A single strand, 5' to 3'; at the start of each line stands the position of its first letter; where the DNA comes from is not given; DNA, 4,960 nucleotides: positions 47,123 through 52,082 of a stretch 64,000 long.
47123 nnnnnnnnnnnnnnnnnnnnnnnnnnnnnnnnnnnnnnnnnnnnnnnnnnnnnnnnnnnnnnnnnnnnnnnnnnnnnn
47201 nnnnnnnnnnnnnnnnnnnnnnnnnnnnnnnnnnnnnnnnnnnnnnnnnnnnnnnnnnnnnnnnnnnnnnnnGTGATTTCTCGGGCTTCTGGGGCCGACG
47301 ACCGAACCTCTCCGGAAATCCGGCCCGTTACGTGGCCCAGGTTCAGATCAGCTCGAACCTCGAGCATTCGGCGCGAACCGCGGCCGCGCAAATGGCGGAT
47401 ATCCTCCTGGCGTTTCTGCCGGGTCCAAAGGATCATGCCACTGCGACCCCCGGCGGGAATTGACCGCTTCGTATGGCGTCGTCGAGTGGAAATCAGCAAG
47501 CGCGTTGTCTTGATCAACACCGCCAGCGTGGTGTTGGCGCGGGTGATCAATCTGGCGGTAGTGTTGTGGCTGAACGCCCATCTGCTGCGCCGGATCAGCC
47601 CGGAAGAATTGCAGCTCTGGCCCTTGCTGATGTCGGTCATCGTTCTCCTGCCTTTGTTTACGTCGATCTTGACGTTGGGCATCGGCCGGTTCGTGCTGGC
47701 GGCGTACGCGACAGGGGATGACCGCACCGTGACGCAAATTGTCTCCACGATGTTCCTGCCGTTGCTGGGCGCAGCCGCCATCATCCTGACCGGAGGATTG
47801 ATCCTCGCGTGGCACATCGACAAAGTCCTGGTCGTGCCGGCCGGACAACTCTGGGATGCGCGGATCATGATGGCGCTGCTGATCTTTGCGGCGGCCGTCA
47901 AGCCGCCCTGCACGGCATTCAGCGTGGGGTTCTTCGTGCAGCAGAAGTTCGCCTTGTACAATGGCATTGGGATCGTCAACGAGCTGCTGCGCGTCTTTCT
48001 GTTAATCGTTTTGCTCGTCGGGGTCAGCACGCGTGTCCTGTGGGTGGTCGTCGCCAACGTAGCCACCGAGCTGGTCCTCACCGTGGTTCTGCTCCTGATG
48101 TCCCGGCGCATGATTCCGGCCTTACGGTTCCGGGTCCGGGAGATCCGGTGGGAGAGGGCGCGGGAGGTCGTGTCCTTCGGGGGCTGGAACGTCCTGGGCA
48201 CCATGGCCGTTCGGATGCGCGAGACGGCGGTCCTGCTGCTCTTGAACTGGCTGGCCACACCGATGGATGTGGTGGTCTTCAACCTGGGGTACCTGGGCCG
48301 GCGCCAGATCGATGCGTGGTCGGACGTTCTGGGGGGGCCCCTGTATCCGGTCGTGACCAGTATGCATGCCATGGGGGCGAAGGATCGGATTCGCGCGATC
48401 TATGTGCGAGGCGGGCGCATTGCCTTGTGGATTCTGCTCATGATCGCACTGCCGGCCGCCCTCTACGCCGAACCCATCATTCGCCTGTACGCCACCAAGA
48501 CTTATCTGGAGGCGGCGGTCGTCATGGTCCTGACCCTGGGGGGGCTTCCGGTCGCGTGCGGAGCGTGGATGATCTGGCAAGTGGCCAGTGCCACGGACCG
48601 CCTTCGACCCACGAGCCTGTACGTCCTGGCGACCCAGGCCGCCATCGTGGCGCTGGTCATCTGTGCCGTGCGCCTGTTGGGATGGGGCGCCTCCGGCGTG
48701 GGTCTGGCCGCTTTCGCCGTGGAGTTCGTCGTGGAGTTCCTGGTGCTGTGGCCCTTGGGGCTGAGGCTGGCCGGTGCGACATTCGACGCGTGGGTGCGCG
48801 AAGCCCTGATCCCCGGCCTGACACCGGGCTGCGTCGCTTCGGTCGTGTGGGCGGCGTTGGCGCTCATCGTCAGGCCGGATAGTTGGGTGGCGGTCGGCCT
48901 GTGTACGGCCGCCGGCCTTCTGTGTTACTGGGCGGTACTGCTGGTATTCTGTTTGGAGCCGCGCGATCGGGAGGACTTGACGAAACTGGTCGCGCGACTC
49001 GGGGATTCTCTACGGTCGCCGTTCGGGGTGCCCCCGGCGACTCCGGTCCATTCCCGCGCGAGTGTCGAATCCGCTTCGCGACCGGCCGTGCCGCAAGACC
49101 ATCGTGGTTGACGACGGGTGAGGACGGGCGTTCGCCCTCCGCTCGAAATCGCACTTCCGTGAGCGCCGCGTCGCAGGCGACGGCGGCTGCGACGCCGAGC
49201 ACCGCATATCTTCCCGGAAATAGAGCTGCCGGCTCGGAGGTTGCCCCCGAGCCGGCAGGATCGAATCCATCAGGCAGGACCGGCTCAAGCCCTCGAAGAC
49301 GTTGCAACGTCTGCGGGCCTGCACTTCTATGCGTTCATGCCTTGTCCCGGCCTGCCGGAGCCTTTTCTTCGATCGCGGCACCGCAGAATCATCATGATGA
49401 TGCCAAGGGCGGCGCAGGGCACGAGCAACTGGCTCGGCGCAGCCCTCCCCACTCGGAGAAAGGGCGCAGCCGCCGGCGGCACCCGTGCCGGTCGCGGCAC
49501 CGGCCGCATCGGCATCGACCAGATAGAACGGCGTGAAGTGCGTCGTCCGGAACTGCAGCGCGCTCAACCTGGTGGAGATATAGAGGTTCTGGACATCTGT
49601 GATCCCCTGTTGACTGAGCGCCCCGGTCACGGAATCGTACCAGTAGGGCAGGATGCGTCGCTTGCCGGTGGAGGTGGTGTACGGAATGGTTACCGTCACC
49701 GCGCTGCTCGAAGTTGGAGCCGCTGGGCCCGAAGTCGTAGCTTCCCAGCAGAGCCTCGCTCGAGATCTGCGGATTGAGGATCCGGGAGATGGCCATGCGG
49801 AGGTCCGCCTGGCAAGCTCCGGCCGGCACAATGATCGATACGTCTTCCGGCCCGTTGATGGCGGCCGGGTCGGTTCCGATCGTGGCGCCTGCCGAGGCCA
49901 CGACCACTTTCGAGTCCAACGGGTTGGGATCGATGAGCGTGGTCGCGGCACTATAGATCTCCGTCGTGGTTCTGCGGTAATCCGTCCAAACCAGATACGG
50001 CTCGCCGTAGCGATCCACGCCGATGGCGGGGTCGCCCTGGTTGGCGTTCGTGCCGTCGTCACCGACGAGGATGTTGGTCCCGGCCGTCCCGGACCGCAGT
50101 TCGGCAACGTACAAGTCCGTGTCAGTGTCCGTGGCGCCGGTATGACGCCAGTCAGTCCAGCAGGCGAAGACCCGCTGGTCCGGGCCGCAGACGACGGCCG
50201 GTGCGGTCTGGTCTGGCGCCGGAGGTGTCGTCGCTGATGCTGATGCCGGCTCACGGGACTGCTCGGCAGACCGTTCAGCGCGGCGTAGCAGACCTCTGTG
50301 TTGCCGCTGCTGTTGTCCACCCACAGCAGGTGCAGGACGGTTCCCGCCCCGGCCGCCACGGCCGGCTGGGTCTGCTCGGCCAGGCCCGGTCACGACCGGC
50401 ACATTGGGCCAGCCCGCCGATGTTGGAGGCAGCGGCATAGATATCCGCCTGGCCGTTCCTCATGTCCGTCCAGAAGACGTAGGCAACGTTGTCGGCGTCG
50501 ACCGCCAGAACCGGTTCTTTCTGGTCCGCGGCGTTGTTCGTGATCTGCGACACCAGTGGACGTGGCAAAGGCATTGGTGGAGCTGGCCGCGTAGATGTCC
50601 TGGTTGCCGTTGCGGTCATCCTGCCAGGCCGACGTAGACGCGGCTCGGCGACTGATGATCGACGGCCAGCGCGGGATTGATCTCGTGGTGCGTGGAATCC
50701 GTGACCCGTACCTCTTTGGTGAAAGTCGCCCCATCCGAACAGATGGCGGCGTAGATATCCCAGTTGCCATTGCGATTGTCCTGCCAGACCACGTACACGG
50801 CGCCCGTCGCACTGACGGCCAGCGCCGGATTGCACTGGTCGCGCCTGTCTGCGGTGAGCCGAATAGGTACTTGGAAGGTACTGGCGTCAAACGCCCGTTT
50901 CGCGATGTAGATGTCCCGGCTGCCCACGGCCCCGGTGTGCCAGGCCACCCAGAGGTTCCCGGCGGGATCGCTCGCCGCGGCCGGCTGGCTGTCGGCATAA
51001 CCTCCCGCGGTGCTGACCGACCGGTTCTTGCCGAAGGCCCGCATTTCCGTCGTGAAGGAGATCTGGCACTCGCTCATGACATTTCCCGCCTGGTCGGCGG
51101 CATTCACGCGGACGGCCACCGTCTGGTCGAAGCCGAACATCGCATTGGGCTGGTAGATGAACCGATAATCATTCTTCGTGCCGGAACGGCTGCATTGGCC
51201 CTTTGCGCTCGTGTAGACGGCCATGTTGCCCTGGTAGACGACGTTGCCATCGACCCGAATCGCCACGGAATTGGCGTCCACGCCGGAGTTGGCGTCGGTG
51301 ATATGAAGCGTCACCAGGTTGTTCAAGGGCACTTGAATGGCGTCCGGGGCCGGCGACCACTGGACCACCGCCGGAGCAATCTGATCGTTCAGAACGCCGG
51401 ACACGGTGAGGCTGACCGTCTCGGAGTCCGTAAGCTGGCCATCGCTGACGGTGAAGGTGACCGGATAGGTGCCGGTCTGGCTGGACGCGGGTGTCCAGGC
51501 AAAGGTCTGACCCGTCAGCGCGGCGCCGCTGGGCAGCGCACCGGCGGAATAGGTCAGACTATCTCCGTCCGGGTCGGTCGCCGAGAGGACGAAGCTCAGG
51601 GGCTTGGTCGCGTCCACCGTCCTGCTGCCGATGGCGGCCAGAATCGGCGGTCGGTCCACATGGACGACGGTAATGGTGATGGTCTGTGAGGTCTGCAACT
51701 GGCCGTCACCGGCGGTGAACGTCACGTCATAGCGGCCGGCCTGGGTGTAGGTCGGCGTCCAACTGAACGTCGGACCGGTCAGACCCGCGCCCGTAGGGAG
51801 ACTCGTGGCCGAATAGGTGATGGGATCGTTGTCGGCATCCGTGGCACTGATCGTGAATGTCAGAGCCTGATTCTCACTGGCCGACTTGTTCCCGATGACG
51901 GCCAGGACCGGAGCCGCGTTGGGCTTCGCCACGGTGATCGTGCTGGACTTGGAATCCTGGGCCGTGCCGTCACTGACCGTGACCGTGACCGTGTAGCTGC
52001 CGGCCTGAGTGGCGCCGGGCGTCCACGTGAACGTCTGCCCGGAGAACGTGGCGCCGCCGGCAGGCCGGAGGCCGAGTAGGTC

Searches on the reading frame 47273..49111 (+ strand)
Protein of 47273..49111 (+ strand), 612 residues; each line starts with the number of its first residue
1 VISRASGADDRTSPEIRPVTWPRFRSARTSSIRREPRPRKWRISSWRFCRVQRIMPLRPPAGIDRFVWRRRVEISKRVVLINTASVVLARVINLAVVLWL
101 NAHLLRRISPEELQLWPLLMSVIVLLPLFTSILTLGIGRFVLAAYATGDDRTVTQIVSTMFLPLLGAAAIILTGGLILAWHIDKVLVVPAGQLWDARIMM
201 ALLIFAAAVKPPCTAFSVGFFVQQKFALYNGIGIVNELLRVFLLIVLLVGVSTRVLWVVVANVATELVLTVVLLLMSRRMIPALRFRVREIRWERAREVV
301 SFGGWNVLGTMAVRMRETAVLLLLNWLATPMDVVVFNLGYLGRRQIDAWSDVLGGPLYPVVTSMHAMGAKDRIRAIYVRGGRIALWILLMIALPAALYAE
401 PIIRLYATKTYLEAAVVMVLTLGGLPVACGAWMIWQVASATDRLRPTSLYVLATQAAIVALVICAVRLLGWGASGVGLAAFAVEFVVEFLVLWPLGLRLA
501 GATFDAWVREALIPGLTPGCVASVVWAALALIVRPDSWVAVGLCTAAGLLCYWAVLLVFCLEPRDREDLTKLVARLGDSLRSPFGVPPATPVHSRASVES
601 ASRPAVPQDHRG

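Call 7: search_protein_families(library=pfam, proteins=[window:47273-49111:+], max_evalue=0.01)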
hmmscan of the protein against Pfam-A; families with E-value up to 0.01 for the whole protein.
window:47273-49111:+ (612 aa): 0 families

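Call 10: search_protein_families(library=ncbifam, proteins=[window:47273-49111:+], max_evalue=10)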
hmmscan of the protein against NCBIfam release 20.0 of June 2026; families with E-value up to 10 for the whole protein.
window:47273-49111:+ (612 aa): 1 family
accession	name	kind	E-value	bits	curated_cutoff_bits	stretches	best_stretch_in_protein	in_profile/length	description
TIGR03493.1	cellullose_BcsF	equivalog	0.11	12.5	56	1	333-353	15-35/62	cellulose biosynthesis protein BcsF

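Call 26: search_protein_families(library=pfam, proteins=[window:47273-49111:+], max_evalue=0.01)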
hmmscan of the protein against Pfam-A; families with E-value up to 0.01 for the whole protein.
window:47273-49111:+ (612 aa): 0 families

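Call 72: search_solved_structures(query=A5, max_evalue=1)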
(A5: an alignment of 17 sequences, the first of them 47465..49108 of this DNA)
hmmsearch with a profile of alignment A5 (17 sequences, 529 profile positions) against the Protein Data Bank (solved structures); distinct sequences matched with E-value up to 1: 9.
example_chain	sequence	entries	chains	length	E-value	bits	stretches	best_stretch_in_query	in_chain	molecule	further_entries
5c6o_A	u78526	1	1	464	1.2e-07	34.2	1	169-429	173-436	BH2163 protein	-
4lz6_A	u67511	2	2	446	1.3e-07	34.2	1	169-429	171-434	BH2163 protein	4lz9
5c6n_A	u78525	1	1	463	1.6e-07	33.8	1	169-429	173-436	BH2163 protein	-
9xzn_B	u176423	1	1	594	0.0019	20.4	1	21-402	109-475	Soluble cytochrome b562,Teichoic acid subunit flippase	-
6fhz_A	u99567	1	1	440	0.16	14.1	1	356-489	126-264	Putative MOP flippase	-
3w4t_A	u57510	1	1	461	0.2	13.7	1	356-491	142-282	Putative uncharacterized protein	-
3vvn_A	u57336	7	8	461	0.21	13.7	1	356-491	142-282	Putative uncharacterized protein | MOP transporter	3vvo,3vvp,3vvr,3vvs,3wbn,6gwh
6hfb_A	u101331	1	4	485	0.24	13.5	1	356-495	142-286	Uncharacterized protein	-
4mlb_A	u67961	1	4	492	0.26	13.4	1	356-495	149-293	PF0708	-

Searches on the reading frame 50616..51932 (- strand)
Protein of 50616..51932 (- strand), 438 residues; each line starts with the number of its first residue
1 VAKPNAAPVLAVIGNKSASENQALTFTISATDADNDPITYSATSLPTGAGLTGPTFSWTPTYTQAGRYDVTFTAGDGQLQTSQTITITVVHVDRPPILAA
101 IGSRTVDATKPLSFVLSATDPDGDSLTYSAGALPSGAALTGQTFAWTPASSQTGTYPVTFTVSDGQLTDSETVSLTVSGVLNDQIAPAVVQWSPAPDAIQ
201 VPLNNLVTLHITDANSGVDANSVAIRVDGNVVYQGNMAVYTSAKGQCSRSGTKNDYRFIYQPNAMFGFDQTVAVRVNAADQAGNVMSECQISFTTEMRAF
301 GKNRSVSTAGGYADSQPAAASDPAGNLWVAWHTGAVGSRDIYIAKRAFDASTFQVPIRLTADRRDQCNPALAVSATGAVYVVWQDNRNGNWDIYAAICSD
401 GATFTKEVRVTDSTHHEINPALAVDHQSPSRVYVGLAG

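Call 7: search_protein_families(library=pfam, proteins=[window:50616-51932:-], max_evalue=0.01)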
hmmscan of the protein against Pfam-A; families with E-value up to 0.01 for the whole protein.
window:50616-51932:- (438 aa): 12 families
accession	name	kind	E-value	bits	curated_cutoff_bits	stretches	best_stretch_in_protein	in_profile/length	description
PF05345.18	He_PIG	-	5.2e-25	88.2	24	2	95-178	1-96/96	Putative Ig domain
PF17963.7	Big_9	-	2.8e-20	73.4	23.6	2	94-176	2-89/89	Bacterial Ig domain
PF18911.6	PKD_4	-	2.8e-10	40.5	27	2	5-89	1-85/85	PKD domain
PF00801.26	PKD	-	3.1e-09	37.1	23.5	1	16-89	9-80/80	PKD domain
PF17892.7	Cadherin_5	-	6.8e-09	35.9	26.5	2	116-177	31-97/98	Cadherin-like domain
PF17803.7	Cadherin_4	-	1.5e-06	29.1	25.1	2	83-137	1-59/71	Bacterial cadherin-like domain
PF00630.25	Filamin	-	0.00031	21.9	26.9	0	19-75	18-71/93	Filamin/ABP280 repeat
PF19077.6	Big_13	-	0.00037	21.4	27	0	113-177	30-100/102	Bacterial Ig-like domain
PF13205.12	Big_5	-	0.0027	18.9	23.6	1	183-295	1-105/105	Bacterial Ig-like domain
PF25275.1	Golvesin_C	-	0.0043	17.5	31.6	0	39-83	26-70/132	Golvesin C-terminal domain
PF18981.6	InlK_D3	-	0.005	17.3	25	0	63-89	47-73/75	Internalin K domain (D3/D4)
PF09134.16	Invasin_D3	-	0.006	17.5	33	0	19-89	17-82/98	Invasin, domain 3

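Call 10: search_protein_families(library=ncbifam, proteins=[window:50616-51932:-], max_evalue=10)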
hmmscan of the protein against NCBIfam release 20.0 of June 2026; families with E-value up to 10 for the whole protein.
window:50616-51932:- (438 aa): 12 families
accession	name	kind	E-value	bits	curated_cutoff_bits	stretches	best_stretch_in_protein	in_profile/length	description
NF012211.1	tand_rpt_95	domain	1.3e-14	53.9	90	2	116-184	17-90/98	tandem-95 repeat protein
NF038112.1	myxo_dep_M36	subfamily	1.6e-14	52.1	1500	1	3-183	1284-1474/1604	myxosortase-dependent M36 family metallopeptidase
NF038111.1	rhom_dep_M36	equivalog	4.4e-07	27.7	1700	2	94-184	1185-1282/1315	rhombosortase-dependent M36 family metallopeptidase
NF053835.1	PDIAV_lipo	equivalog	9.7e-07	28.5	90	1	304-413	30-133/458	PDIAV motif-containing lipoprotein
TIGR04275.1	beta_prop_Msarc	repeat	9.9e-07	28.4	85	1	380-395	20-35/40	beta-propeller repeat protein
NF058595.1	invert_tail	domain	0.0001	22.6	37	2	59-89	82-112/113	lipo-invert putative C-terminal anchoring domain-containing protein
NF033932.1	LapB_rpt_80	domain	0.00054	20.2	45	2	66-99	1-36/83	LapB repeat-containing protein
NF047446.1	barrel_OmpL47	domain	0.0013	19.2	40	2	206-244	6-42/68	OmpL47-type beta-barrel domain-containing protein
NF041766.1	choice_anch_U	domain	0.016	16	32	1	142-189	46-92/92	choice-of-anchor U domain-containing protein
TIGR03769.1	P_ac_wall_RPT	domain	0.018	15.6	30.9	1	61-89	8-39/41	TIGR03769 domain-containing protein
NF038134.1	choice_anch_M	domain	0.11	12.6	55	0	61-88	150-181/184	choice-of-anchor M domain-containing protein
TIGR03660.1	T1SS_rpt_143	domain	0.42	10.5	66.05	1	17-39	80-102/143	T1SS-143 repeat domain-containing protein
